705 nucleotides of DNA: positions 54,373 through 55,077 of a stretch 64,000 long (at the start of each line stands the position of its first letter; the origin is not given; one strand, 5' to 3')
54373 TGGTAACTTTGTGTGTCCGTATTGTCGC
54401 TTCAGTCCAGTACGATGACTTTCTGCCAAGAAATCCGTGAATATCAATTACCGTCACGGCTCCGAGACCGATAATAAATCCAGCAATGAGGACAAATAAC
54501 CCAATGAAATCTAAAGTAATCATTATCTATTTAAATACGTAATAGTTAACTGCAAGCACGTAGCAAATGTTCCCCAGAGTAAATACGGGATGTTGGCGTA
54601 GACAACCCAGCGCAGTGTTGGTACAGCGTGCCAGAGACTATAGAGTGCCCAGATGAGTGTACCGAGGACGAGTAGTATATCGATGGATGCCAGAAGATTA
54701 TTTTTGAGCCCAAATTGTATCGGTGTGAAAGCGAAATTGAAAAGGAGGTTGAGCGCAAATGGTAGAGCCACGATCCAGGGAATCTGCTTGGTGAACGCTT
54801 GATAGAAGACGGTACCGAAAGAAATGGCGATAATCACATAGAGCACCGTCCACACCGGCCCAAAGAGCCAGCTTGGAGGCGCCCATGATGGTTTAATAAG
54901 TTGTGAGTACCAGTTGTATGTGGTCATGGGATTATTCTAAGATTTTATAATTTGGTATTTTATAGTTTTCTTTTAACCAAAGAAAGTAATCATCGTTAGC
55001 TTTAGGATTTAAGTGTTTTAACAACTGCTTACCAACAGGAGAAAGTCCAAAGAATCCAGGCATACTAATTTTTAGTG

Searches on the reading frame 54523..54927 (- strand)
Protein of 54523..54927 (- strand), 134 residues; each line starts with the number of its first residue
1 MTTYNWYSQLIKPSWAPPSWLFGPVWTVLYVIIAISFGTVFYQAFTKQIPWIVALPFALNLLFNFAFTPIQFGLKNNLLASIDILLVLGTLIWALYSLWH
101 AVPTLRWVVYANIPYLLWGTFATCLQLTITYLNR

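Call 34: find_encoding_contigs(protein=window:54523-54927:-, flank=6000, max_places=8)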
Protein window:54523-54927:- (134 aa): 8 contigs read that carry it; 7 places shown.
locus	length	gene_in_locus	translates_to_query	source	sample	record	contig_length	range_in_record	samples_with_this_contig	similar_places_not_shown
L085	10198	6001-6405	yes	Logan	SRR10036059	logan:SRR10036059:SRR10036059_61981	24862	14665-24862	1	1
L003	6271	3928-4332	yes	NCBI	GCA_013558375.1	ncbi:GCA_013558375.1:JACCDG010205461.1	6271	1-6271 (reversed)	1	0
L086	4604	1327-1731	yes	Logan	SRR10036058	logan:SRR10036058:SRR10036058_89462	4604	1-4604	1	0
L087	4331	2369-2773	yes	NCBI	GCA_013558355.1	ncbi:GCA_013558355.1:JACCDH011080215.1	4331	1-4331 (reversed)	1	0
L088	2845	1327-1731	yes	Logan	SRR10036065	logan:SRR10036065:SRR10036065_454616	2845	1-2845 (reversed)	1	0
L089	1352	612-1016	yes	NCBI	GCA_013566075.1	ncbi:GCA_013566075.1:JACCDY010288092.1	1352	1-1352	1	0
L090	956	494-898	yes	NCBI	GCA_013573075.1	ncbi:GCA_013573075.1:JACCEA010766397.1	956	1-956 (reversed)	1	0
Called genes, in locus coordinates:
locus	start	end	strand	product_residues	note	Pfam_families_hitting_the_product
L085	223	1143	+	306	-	PF00041:fn3 (faint), PF16656:Pur_ac_phosph_N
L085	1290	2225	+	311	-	PF13240:Zn_Ribbon_1 (weak), PF06271:RDD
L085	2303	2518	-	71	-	-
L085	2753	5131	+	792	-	-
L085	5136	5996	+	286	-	PF10987:DUF2806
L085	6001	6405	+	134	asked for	PF03073:TspO_MBR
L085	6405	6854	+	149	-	-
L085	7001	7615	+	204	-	PF00657:Lipase_GDSL, PF13472:Lipase_GDSL_2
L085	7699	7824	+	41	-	-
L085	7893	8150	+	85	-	PF02201:SWIB, PF26291:SWIB_eIF2D (weak)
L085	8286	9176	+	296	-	PF02557:VanY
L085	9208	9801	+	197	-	PF10755:DUF2585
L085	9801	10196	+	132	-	?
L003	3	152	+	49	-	?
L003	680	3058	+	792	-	-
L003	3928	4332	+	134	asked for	PF03073:TspO_MBR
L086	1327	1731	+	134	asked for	PF03073:TspO_MBR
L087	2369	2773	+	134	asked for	PF03073:TspO_MBR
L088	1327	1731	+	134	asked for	PF03073:TspO_MBR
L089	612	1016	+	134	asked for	PF03073:TspO_MBR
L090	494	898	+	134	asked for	PF03073:TspO_MBR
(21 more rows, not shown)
